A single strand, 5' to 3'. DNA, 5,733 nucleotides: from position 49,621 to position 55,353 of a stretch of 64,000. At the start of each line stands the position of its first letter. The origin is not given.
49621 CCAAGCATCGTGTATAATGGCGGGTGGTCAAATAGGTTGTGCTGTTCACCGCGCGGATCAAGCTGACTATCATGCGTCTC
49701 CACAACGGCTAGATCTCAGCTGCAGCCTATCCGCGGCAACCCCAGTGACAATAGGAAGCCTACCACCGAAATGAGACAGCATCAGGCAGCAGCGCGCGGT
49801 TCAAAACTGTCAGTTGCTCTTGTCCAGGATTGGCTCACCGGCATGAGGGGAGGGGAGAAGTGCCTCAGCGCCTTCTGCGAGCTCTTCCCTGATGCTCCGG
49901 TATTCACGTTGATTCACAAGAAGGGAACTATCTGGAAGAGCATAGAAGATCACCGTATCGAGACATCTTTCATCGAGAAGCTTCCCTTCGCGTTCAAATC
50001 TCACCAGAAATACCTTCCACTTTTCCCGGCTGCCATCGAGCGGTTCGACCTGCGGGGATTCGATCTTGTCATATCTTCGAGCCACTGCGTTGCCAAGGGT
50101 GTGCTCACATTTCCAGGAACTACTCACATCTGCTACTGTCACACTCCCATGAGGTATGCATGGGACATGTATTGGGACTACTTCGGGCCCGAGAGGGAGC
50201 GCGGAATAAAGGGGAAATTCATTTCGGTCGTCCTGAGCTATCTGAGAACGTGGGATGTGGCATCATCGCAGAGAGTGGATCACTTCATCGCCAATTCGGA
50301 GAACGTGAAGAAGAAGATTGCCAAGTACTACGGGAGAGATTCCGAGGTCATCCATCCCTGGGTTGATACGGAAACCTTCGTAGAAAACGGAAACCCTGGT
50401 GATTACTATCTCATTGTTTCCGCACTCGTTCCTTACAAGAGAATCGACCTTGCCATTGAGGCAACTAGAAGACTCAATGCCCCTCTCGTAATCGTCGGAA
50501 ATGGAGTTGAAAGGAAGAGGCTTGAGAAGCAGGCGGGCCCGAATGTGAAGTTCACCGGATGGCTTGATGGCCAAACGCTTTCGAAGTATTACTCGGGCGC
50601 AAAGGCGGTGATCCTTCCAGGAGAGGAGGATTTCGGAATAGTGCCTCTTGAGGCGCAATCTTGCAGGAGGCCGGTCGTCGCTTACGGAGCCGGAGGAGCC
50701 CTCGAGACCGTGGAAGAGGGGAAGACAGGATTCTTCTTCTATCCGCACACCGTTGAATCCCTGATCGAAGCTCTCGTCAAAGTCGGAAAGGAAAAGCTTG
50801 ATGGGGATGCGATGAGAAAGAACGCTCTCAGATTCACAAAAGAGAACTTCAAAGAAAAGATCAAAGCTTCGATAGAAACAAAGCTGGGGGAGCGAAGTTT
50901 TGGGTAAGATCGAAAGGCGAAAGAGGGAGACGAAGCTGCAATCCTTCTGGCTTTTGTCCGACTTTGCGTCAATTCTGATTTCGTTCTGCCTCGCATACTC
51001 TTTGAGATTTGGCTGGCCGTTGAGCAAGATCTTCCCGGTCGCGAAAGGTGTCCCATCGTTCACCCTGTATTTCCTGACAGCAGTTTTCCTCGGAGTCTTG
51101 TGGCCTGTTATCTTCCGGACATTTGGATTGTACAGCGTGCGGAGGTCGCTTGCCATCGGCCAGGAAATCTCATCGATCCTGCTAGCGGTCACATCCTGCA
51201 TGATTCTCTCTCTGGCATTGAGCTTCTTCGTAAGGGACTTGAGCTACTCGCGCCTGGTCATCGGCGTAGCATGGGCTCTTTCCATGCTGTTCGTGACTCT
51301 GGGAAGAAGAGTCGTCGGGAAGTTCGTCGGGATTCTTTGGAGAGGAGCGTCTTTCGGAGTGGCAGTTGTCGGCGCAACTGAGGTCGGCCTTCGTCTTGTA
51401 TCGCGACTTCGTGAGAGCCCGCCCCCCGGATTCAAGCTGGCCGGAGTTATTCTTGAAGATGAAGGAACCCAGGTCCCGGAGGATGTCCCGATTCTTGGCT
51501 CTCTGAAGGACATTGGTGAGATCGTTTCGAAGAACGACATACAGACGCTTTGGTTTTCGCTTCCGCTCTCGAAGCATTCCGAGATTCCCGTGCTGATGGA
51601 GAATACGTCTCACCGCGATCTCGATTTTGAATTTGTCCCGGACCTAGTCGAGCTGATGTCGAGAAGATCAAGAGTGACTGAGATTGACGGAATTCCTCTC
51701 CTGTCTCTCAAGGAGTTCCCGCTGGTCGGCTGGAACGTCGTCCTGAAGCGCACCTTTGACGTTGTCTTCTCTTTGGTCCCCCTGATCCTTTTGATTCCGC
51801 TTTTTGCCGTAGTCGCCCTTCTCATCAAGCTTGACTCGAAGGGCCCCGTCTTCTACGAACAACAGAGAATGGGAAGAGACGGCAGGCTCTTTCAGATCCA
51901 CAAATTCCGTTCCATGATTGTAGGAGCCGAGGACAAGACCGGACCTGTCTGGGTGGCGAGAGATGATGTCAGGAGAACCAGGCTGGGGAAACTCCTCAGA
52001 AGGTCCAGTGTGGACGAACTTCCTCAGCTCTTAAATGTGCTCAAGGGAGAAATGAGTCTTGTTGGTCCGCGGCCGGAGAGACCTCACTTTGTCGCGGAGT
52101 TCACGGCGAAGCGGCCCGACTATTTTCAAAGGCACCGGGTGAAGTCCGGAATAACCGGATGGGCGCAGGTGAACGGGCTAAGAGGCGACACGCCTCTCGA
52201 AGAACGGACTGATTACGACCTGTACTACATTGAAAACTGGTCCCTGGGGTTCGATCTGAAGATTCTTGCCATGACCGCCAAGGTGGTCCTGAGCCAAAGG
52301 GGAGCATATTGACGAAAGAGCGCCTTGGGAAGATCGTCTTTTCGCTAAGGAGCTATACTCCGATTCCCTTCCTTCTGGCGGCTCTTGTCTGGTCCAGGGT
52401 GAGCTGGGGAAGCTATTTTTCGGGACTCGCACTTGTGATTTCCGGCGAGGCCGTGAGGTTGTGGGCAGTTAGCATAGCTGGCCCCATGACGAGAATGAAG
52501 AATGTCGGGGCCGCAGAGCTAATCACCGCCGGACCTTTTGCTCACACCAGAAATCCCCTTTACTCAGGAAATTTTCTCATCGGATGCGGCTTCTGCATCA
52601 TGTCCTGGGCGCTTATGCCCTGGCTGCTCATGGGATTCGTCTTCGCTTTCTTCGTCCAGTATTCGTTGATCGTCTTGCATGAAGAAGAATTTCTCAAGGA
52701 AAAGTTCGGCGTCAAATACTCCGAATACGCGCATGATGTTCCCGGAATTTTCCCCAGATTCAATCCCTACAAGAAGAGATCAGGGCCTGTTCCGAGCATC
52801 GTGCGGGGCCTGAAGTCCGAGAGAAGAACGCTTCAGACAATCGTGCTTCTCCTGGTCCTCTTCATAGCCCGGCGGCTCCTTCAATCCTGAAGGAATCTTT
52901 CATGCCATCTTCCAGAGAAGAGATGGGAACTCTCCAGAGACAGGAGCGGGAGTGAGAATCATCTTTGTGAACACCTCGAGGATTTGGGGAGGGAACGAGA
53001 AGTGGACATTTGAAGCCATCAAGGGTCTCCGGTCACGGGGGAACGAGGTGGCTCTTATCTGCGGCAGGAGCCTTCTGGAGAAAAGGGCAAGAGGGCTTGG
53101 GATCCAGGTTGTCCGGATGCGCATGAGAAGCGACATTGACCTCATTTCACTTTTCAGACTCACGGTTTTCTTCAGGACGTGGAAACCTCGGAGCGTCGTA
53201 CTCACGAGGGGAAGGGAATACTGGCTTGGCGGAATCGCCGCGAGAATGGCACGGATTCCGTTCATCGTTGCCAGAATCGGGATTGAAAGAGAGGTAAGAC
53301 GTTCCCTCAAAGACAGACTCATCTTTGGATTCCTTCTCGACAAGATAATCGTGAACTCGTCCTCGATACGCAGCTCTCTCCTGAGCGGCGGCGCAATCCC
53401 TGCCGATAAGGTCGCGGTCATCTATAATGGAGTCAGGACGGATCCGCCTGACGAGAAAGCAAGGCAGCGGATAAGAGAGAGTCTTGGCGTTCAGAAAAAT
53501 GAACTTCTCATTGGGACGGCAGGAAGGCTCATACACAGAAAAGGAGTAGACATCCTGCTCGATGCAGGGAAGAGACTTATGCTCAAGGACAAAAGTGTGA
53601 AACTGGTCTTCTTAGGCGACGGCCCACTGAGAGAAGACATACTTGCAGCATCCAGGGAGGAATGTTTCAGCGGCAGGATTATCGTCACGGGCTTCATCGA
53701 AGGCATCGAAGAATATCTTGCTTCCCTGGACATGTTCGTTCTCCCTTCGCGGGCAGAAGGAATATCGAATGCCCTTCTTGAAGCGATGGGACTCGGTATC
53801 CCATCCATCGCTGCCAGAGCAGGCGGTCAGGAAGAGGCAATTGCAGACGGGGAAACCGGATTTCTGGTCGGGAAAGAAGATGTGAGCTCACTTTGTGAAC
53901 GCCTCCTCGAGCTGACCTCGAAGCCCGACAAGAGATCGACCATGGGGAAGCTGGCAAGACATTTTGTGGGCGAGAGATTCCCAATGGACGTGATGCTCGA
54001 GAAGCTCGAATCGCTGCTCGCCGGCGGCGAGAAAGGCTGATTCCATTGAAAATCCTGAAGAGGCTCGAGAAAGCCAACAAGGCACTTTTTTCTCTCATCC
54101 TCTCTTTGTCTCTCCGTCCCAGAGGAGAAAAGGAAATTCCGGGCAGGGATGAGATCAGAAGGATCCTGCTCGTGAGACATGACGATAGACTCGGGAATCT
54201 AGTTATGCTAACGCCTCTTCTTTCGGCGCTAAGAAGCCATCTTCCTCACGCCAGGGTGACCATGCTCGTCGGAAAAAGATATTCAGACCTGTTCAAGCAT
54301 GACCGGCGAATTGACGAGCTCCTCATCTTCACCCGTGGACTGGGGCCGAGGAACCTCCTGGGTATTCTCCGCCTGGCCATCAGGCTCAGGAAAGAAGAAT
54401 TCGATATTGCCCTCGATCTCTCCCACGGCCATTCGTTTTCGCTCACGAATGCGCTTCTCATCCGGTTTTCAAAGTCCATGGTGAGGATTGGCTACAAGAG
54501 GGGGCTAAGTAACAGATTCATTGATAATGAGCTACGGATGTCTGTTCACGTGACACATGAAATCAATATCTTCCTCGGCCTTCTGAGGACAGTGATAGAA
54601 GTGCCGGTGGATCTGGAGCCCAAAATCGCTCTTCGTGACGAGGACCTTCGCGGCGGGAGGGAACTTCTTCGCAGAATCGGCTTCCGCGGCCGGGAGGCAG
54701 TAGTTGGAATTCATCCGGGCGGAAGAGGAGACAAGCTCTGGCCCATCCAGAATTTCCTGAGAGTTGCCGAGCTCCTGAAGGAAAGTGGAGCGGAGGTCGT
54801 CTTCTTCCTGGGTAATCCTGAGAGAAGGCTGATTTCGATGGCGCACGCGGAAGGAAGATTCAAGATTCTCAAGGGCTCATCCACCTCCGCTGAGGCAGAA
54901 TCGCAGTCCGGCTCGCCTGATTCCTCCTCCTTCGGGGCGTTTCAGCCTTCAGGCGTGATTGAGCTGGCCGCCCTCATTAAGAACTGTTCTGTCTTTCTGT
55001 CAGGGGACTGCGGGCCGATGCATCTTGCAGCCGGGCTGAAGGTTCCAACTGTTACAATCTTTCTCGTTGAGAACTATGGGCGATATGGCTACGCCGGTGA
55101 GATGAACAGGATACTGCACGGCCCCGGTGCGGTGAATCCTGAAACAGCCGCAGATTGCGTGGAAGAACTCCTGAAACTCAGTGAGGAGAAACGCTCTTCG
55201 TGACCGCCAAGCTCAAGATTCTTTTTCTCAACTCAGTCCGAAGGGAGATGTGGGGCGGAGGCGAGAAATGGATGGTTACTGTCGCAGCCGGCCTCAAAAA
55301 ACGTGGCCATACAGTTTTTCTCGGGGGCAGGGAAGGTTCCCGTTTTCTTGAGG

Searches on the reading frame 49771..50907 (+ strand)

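Call 10: search_protein_families(library=ncbifam, proteins=[window:49771-50907:+], max_evalue=0.00001)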
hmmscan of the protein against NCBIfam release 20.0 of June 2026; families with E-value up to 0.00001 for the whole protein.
window:49771-50907:+ (378 aa): 14 families
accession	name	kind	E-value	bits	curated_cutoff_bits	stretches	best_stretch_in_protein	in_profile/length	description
TIGR03999.1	thiol_BshA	equivalog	9.1e-14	51.2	273.7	1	216-363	205-360/375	N-acetyl-alpha-D-glucosaminyl L-malate synthase BshA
TIGR03449.1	mycothiol_MshA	equivalog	1.4e-12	47.2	462.5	1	259-357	286-385/406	D-inositol-3-phosphate glycosyltransferase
TIGR04063.1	stp3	hypoth_equivalog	6.2e-12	45.1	442.05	1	222-359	225-378/397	TIGR04063 family PEP-CTERM/XrtA system glycosyltransferase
NF041876.1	EPS_EpsE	equivalog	1.5e-09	37.6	400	1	246-367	265-387/389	exopolysaccharide biosynthesis GT4 family glycosyltransferase EpsE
TIGR04047.1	MSMEG_0565_glyc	hypoth_equivalog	5.4e-09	35.6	259.85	1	251-344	252-344/373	MSMEG_0565 family glycosyltransferase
NF001901.0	PRK00654.1-5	equivalog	3.1e-08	32.6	649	1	206-354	312-472/502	glycogen synthase GlgA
TIGR02149.1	glgA_Coryne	subfamily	7.7e-08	31.8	302.4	1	265-325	272-333/391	glycogen synthase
NF047684.1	TeichurnBiosyTuaC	equivalog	1.1e-07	31.2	550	1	216-366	225-379/391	teichuronic acid biosynthesis protein TuaC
NF053787.1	GlcN_PG_synth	equivalog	1.1e-07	31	480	1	221-361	208-344/361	N-acetylglucosaminyl phosphatidylglycerol synthase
NF012028.0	PRK15484.1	subfamily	2.7e-07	30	618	1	252-359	252-361/380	lipopolysaccharide N-acetylglucosaminyltransferase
TIGR03088.1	stp2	hypoth_equivalog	2.9e-07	29.9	409.05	1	232-361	225-358/374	TIGR03088 family PEP-CTERM/XrtA system glycosyltransferase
NF041010.1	glycosy_Agl16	equivalog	3.9e-07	29.2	575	1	166-366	131-342/352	glycosylation protein Agl16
TIGR02095.1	glgA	subfamily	1.1e-06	27.7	328.45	1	214-337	298-437/477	glycogen/starch synthase, ADP-glucose type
NF038255.1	exopoly_VpsD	equivalog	6.4e-06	25.3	300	1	158-333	146-341/381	VpsD family glycosyltransferase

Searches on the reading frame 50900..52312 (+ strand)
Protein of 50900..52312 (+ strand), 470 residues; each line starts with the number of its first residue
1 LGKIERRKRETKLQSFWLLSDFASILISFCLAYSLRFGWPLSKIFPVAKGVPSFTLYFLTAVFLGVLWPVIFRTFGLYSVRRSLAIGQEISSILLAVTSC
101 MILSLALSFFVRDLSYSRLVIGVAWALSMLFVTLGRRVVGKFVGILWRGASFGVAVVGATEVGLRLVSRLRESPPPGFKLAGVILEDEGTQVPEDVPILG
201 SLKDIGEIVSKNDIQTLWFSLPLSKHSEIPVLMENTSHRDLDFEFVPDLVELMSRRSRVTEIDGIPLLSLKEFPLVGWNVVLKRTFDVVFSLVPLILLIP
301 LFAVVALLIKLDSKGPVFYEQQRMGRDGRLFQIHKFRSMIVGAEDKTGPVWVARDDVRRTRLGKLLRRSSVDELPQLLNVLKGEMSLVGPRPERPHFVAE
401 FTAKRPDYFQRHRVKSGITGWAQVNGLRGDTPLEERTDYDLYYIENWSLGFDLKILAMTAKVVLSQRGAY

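Call 10: search_protein_families(library=ncbifam, proteins=[window:50900-52312:+], max_evalue=0.00001)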
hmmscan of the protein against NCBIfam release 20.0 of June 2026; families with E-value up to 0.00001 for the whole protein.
window:50900-52312:+ (470 aa): 10 families
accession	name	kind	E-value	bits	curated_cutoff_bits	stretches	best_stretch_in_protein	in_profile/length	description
TIGR03025.1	EPS_sugtrans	subfamily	2.9e-136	455.3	295.55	1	20-470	2-445/445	exopolysaccharide biosynthesis polyprenyl glycosylphosphotransferase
TIGR03023.1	WcaJ_sugtrans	equivalog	2.5e-133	445.7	410.75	1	20-470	2-453/453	undecaprenyl-phosphate glucose phosphotransferase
TIGR03022.1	WbaP_sugtrans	subfamily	1.1e-82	278.7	403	2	18-345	2-321/456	undecaprenyl-phosphate galactose phosphotransferase WbaP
NF007518.0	PRK10124.1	equivalog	1e-78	265.2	684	1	58-461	49-455/464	undecaprenyl-phosphate glucose phosphotransferase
TIGR03013.1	EpsB_2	subfamily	1.8e-78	264.6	393.35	1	55-469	29-442/443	TIGR03013 family XrtA/PEP-CTERM system glycosyltransferase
NF041877.1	EPS_EpsZ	equivalog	1.4e-50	172.2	800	1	154-469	137-458/459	exopolysaccharide biosynthesis polyisoprenyl-phosphate hexose-1-phosphate transferase EpsZ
NF050817.1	PolSacchBiosHfsE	equivalog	1.6e-49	168.9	750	1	62-468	52-464/467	polysaccharide biosynthesis protein HfsE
NF052601.1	undeca_RfbP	equivalog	4.2e-46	157.2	330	1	281-470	43-244/244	undecaprenyl-phosphate galactose phosphotransferase family protein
NF011751.0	PRK15204.1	equivalog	2.6e-37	128.5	907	1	58-470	61-476/476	undecaprenyl-phosphate galactose phosphotransferase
NF045514.1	glycotran_HepC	equivalog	1.6e-26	93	140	1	280-392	114-211/220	heterocyst development glycosyltransferase HepC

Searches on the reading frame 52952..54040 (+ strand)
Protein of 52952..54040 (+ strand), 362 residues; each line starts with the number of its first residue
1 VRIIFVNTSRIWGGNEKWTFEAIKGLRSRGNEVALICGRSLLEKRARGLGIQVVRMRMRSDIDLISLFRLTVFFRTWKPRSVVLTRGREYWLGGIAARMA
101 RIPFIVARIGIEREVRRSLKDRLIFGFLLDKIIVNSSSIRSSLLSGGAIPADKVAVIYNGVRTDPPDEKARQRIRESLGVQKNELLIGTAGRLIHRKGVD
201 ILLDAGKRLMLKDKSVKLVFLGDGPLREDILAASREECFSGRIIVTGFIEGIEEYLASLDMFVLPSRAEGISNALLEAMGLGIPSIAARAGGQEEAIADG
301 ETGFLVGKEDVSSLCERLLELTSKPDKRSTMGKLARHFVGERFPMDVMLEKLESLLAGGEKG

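Call 25: search_protein_families(library=pfam, proteins=[window:52952-54040:+], max_evalue=1e-8)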
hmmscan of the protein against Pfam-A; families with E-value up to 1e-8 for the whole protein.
window:52952-54040:+ (362 aa): 3 families
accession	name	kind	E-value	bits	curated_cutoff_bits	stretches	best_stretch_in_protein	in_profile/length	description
PF13692.12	Glyco_trans_1_4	-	2.9e-32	112.3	27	1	186-322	3-140/142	Glycosyl transferases group 1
PF00534.26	Glycos_transf_1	-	1.9e-31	109.4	26.4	1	171-337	2-171/172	Glycosyl transferases group 1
PF13439.12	Glyco_transf_4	-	5.9e-12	46.4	28.5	1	12-164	1-169/170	Glycosyltransferase Family 4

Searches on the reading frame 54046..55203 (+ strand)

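Call 25: search_protein_families(library=pfam, proteins=[window:54046-55203:+], max_evalue=1e-8)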
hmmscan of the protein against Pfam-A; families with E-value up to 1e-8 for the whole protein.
window:54046-55203:+ (385 aa): 1 family
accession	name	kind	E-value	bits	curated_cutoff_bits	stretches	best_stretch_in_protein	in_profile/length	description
PF01075.23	Glyco_transf_9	-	5.3e-23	82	22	1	108-261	2-150/247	Glycosyltransferase family 9 (heptosyltransferase)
